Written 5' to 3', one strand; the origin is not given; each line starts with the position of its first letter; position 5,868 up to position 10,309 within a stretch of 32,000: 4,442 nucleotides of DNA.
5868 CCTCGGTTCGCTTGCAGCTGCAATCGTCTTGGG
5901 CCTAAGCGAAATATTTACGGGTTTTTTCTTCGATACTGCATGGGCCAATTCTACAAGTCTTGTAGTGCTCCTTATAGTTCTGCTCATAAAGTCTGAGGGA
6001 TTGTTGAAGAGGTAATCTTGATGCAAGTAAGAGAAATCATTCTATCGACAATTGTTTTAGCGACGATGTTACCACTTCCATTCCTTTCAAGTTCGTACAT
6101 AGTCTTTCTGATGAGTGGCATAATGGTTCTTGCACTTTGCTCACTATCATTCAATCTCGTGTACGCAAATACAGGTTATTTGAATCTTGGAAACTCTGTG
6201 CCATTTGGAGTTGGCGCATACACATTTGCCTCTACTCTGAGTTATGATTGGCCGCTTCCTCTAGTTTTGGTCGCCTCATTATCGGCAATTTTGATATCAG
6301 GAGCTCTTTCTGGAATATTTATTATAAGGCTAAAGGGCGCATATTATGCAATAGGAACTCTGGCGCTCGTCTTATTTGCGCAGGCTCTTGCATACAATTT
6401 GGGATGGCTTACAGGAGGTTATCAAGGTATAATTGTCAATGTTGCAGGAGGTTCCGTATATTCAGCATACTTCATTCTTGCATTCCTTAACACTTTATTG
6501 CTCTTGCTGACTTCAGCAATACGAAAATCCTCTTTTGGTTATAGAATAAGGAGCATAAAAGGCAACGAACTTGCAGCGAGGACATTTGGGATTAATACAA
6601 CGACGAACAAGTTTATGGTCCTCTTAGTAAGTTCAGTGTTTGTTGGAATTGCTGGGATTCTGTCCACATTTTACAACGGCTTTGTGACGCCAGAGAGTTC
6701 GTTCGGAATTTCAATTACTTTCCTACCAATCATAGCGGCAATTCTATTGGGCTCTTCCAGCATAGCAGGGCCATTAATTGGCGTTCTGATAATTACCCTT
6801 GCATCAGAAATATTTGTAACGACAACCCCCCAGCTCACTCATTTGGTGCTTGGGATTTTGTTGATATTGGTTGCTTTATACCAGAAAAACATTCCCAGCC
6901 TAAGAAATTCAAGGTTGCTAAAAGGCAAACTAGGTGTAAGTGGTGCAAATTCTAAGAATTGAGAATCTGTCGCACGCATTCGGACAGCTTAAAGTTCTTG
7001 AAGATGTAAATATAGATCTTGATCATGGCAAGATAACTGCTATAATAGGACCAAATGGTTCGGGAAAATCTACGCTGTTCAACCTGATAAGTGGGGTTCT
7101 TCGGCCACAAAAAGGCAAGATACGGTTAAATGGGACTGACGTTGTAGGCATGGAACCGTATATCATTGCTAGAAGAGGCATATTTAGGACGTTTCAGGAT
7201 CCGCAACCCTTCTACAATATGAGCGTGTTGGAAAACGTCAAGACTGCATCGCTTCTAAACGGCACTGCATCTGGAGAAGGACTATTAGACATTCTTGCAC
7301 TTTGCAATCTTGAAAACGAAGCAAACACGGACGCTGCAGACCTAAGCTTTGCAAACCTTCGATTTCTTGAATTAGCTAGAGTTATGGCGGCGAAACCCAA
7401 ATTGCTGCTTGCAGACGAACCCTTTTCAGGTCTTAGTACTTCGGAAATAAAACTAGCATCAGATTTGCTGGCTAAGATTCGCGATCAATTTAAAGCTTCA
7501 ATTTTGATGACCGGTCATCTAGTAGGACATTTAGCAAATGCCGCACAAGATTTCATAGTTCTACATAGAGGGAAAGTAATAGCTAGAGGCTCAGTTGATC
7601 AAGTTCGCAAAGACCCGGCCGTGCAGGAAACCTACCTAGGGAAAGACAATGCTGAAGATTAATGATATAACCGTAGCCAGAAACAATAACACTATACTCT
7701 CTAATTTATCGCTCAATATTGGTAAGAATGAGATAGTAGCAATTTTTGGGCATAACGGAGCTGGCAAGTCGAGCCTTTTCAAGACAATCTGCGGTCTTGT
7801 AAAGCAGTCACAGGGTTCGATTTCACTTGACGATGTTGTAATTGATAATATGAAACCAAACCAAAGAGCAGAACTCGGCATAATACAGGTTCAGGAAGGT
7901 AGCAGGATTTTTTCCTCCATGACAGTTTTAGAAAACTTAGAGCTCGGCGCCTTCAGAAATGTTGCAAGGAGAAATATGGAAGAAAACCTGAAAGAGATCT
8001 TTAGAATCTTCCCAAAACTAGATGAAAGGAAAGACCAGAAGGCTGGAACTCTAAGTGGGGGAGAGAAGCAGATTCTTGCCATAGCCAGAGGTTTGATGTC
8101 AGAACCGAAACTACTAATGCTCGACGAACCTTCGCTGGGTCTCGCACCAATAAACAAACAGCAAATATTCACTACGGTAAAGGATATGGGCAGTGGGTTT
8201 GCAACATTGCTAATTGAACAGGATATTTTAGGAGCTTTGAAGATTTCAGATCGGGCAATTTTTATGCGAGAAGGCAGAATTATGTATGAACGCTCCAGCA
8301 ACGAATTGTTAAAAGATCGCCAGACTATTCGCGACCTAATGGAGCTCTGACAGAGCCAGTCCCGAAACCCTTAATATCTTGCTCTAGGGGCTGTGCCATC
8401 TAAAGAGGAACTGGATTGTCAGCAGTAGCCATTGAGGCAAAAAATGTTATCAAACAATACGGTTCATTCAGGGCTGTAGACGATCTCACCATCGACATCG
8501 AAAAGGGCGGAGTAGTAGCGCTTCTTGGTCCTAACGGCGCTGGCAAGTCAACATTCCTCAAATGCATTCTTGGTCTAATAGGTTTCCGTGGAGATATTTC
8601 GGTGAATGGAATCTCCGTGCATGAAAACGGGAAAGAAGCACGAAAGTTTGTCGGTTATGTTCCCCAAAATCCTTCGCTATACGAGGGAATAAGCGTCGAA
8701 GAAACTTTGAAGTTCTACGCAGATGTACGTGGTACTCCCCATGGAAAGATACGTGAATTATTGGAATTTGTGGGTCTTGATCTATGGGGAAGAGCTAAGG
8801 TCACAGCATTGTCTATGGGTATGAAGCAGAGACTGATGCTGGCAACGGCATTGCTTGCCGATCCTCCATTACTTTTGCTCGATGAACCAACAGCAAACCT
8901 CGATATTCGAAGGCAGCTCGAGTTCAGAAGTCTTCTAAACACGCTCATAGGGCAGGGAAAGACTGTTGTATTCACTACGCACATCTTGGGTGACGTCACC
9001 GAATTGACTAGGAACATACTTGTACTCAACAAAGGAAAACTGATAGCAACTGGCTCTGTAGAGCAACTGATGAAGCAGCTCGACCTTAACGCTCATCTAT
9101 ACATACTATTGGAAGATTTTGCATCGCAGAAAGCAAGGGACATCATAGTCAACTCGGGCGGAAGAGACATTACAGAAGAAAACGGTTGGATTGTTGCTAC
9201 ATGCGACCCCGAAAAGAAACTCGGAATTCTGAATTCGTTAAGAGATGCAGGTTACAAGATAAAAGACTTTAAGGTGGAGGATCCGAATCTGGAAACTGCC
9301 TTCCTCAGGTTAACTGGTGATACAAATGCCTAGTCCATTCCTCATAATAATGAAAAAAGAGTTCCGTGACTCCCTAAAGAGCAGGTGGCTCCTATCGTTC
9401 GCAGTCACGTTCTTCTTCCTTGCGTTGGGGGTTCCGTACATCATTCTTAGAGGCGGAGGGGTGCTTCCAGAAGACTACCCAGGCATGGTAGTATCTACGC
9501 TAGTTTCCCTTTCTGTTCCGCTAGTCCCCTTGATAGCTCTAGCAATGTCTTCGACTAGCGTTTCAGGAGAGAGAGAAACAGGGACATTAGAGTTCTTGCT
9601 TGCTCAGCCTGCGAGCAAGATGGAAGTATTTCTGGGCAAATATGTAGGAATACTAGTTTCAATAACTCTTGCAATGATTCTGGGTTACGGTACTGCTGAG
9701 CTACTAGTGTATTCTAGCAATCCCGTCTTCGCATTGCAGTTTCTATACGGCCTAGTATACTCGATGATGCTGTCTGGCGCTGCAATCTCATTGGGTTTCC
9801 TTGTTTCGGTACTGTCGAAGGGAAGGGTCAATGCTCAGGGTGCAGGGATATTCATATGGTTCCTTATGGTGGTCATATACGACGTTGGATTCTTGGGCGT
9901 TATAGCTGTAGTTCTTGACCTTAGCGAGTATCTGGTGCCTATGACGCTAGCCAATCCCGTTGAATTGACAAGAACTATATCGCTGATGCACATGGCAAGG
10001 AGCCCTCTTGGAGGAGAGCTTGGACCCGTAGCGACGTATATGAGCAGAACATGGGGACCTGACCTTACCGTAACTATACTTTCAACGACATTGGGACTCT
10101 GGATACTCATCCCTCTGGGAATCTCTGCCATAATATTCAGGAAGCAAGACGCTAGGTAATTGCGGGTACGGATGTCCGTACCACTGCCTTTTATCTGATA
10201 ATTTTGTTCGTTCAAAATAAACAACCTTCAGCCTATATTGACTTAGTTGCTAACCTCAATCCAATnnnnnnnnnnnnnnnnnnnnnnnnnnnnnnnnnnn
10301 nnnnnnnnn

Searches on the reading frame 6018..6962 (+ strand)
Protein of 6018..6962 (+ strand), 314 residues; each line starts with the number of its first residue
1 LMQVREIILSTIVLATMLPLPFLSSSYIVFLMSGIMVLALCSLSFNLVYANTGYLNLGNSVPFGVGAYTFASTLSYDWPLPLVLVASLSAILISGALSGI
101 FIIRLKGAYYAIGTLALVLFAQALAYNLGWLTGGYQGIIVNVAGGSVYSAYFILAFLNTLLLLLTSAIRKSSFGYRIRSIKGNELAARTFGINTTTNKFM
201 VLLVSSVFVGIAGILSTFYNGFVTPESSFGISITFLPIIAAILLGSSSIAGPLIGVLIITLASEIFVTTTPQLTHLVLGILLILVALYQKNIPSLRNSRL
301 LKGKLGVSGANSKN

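Call 27: search_protein_families(library=pfam, proteins=[window:6018-6962:+], max_evalue=0.001)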
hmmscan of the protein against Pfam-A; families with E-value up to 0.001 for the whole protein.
window:6018-6962:+ (314 aa): 1 family
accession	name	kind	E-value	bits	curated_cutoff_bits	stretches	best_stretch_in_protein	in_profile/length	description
PF02653.21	BPD_transp_2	-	7.5e-34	117.5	26.8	1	28-285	2-268/269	Branched-chain amino acid transport system / permease component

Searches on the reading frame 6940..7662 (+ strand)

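Call 27: search_protein_families(library=pfam, proteins=[window:6940-7662:+], max_evalue=0.001)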
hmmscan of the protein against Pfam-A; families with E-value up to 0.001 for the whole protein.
window:6940-7662:+ (240 aa): 7 families
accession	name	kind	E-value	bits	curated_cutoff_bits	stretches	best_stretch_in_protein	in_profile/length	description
PF00005.33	ABC_tran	-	1.7e-28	100.4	25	1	20-162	1-136/137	ABC transporter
PF13304.12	AAA_21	-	6.1e-09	36.8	27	1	32-88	1-57/304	AAA domain, putative AbiEii toxin, Type IV TA system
PF13476.12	AAA_23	-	1.7e-08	35.8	27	1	14-56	7-45/201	AAA domain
PF12399.14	BCA_ABC_TP_C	-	3.9e-08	33.2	25.5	1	212-236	1-25/27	Branched-chain amino acid ATP-binding cassette transporter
PF13555.12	AAA_29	-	9.6e-08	32.1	27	1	23-64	15-55/61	P-loop containing region of AAA domain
PF13175.12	AAA_15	-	3.4e-05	24.1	32.1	1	19-57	13-50/374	AAA ATPase domain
PF02463.25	SMC_N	-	5.6e-05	23.1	40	1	25-61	18-56/220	RecF/RecN/SMC N terminal domain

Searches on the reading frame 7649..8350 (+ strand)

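Call 27: search_protein_families(library=pfam, proteins=[window:7649-8350:+], max_evalue=0.001)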
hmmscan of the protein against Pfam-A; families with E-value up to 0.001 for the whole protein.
window:7649-8350:+ (233 aa): 3 families
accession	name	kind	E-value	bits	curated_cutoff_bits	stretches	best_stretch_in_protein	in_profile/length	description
PF00005.33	ABC_tran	-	1.3e-31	110.5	25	1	17-162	1-136/137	ABC transporter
PF13304.12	AAA_21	-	2.4e-08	34.9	27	1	29-133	1-122/304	AAA domain, putative AbiEii toxin, Type IV TA system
PF02463.25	SMC_N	-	2.3e-06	27.7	40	1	27-147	24-149/220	RecF/RecN/SMC N terminal domain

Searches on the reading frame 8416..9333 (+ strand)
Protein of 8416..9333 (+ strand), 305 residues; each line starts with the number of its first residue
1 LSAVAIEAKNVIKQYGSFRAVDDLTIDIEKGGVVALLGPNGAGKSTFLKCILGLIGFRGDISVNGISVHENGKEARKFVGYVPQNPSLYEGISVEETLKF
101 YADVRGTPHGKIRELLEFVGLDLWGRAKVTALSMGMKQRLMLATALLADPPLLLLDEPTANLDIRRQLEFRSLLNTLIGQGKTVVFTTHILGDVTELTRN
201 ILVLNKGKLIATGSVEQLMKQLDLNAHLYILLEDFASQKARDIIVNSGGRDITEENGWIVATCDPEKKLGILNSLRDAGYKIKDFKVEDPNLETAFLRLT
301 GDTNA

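Call 27: search_protein_families(library=pfam, proteins=[window:8416-9333:+], max_evalue=0.001)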
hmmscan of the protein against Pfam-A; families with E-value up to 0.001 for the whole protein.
window:8416-9333:+ (305 aa): 8 families
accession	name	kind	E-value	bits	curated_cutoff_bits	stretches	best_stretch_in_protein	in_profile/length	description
PF00005.33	ABC_tran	-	1.2e-30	107.3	25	1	22-160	2-137/137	ABC transporter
PF13304.12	AAA_21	-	6.1e-16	59.8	27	2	130-190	236-299/304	AAA domain, putative AbiEii toxin, Type IV TA system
PF13476.12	AAA_23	-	8.4e-08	33.5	27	1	12-54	4-42/201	AAA domain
PF02463.25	SMC_N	-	5.8e-06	26.3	40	0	18-57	10-50/220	RecF/RecN/SMC N terminal domain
PF13175.12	AAA_15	-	2.4e-05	24.6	32.1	0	18-52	11-44/374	AAA ATPase domain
PF13555.12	AAA_29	-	8.7e-05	22.6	27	1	22-57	13-48/61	P-loop containing region of AAA domain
PF25199.1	nSTAND_NTPase5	-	0.00049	20.4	34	0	29-49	39-59/145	Novel STAND NTPase 5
PF13401.12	AAA_22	-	0.00067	20.4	27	0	30-163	4-97/130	AAA domain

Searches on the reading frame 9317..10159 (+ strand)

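Call 27: search_protein_families(library=pfam, proteins=[window:9317-10159:+], max_evalue=0.001)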
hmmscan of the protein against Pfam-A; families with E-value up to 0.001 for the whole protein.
window:9317-10159:+ (280 aa): 3 families
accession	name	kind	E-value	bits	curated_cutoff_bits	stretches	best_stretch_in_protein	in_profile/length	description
PF12679.13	ABC2_membrane_2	-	2.5e-29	102.9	27.2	1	10-278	2-282/283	ABC-2 family transporter protein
PF12698.13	ABC2_membrane_3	-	5.2e-08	32.8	31.6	1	58-188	160-286/347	ABC-2 family transporter protein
PF12730.13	ABC2_membrane_4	-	1.2e-05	25.8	27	1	24-127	15-117/179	ABC-2 family transporter protein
